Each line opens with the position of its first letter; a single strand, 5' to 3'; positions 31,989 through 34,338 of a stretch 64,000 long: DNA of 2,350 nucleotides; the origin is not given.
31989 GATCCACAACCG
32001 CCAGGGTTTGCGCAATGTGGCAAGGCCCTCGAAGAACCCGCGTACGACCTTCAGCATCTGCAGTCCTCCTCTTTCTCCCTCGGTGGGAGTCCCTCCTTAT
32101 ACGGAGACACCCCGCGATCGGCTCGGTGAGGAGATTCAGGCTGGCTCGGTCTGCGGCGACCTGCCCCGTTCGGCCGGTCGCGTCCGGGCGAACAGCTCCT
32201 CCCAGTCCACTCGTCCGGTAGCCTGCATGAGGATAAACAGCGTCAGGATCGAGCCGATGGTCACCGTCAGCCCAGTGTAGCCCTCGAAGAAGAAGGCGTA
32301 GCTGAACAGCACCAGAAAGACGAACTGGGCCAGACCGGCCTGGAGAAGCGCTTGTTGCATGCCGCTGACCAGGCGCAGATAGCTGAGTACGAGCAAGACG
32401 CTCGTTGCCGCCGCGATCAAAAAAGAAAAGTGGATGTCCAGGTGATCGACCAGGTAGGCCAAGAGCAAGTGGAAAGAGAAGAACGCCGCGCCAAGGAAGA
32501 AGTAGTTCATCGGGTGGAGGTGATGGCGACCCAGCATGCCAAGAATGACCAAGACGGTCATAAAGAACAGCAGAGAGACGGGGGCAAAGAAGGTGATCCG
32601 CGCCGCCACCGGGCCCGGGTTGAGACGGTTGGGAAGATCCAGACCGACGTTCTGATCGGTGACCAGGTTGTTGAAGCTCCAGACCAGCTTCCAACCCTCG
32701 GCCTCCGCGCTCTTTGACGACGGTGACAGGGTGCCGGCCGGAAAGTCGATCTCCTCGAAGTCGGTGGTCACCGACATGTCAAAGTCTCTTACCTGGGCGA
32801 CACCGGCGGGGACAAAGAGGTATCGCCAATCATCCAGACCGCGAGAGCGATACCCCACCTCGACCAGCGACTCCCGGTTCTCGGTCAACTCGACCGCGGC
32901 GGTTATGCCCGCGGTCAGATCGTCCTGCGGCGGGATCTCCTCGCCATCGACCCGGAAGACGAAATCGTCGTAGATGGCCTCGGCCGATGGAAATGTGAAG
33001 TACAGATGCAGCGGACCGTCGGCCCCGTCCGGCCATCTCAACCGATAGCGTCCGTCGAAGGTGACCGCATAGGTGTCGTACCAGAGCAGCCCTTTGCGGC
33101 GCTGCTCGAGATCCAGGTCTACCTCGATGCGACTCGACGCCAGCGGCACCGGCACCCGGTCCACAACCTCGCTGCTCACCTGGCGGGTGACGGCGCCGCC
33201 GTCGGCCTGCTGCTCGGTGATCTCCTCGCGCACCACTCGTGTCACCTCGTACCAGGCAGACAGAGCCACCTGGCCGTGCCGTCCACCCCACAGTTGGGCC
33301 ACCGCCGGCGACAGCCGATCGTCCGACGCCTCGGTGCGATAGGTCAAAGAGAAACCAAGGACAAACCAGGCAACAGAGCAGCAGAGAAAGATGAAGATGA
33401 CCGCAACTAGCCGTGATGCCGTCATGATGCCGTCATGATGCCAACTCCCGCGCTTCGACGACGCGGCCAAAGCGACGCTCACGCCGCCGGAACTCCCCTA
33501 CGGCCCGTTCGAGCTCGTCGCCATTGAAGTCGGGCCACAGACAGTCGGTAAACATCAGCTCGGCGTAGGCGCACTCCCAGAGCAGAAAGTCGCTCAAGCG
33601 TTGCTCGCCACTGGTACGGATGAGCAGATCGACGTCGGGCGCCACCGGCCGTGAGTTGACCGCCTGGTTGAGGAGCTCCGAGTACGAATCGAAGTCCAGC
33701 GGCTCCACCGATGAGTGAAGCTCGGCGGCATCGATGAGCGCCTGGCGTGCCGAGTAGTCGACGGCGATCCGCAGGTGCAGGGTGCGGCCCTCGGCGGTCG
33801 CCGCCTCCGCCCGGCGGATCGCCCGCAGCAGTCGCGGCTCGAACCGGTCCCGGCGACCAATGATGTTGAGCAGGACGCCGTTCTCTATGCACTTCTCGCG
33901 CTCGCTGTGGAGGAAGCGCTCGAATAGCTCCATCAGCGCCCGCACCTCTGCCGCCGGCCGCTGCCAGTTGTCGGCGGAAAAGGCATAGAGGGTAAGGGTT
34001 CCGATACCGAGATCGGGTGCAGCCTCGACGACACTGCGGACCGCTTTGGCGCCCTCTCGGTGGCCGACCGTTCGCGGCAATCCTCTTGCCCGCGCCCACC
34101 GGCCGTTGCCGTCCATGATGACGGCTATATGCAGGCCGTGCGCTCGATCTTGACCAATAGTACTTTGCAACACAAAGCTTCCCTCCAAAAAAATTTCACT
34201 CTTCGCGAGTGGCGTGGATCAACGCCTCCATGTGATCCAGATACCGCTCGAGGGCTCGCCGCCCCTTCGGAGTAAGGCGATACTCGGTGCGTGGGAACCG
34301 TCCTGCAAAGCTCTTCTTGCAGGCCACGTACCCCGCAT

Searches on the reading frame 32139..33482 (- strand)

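Call 58: search_protein_families(library=pfam, proteins=[window:32139-33482:-], max_evalue=0.001)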
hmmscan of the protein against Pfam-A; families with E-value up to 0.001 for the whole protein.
window:32139-33482:- (448 aa): 1 family
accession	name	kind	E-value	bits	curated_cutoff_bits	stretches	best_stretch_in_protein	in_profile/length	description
PF06123.17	CreD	-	5.4e-12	45.7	23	1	279-428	279-428/428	Inner membrane protein CreD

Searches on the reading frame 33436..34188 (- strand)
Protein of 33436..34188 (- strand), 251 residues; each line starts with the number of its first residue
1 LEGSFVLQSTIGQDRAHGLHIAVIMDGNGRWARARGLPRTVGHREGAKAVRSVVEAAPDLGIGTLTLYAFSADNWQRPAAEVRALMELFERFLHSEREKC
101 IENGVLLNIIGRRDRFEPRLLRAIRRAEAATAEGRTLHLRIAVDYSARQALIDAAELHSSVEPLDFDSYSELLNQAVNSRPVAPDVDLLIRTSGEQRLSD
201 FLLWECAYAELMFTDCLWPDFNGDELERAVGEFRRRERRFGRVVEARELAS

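Call 58: search_protein_families(library=pfam, proteins=[window:33436-34188:-], max_evalue=0.001)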
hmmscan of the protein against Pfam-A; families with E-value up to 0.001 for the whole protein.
window:33436-34188:- (251 aa): 1 family
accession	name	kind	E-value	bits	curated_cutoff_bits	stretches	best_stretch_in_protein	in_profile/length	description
PF01255.24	Prenyltransf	-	8.4e-75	251.5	27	1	24-241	1-219/219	Putative undecaprenyl diphosphate synthase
